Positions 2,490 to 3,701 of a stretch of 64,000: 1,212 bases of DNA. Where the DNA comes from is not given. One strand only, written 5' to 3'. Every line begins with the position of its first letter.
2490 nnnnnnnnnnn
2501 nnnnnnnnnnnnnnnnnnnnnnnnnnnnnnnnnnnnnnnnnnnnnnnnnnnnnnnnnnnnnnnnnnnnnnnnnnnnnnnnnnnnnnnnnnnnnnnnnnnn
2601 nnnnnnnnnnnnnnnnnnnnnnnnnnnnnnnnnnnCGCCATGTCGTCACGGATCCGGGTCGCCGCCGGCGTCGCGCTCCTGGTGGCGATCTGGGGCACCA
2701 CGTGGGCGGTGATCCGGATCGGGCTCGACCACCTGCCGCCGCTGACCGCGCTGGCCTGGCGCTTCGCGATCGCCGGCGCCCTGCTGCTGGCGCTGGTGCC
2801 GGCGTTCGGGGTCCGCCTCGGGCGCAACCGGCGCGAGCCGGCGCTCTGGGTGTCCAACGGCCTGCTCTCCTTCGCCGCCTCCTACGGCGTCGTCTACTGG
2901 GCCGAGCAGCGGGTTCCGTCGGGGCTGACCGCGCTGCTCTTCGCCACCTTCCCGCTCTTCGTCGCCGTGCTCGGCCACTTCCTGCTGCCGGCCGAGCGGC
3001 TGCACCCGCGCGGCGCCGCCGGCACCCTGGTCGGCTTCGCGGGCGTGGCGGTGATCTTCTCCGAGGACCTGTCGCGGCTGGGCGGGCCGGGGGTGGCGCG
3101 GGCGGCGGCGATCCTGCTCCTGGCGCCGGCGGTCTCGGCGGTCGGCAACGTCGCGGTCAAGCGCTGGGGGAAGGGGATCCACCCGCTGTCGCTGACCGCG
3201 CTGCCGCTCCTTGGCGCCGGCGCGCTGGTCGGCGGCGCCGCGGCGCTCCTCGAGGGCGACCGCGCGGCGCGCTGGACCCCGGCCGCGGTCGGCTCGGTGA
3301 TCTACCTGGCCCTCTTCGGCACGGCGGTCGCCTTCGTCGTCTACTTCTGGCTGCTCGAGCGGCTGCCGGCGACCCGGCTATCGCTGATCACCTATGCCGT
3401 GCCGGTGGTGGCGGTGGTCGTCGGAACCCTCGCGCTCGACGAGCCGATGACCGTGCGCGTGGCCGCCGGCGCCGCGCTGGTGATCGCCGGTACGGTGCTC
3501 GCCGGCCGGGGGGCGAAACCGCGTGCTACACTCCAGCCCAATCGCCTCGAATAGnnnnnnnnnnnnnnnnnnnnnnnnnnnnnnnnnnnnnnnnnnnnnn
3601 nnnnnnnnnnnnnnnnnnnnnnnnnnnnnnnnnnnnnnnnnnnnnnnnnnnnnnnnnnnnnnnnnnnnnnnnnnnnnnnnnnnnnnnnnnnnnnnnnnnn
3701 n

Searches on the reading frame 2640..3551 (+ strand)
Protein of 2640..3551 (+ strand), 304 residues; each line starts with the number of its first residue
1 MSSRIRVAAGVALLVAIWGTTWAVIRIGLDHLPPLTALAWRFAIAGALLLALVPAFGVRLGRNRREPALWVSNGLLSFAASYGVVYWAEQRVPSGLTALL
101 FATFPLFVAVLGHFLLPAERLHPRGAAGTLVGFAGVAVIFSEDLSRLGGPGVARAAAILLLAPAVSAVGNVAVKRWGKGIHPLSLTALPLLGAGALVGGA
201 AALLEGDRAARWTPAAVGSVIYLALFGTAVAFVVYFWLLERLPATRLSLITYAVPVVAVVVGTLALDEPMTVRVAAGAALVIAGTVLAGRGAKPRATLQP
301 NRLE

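Call 50: search_protein_families(library=pfam, proteins=[window:2640-3551:+], max_evalue=0.0001)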
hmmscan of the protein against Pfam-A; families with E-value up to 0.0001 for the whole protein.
window:2640-3551:+ (304 aa): 1 family
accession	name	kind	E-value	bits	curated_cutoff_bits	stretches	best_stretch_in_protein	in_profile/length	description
PF00892.27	EamA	-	3.4e-42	144.4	28.2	2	11-140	7-134/135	EamA-like transporter family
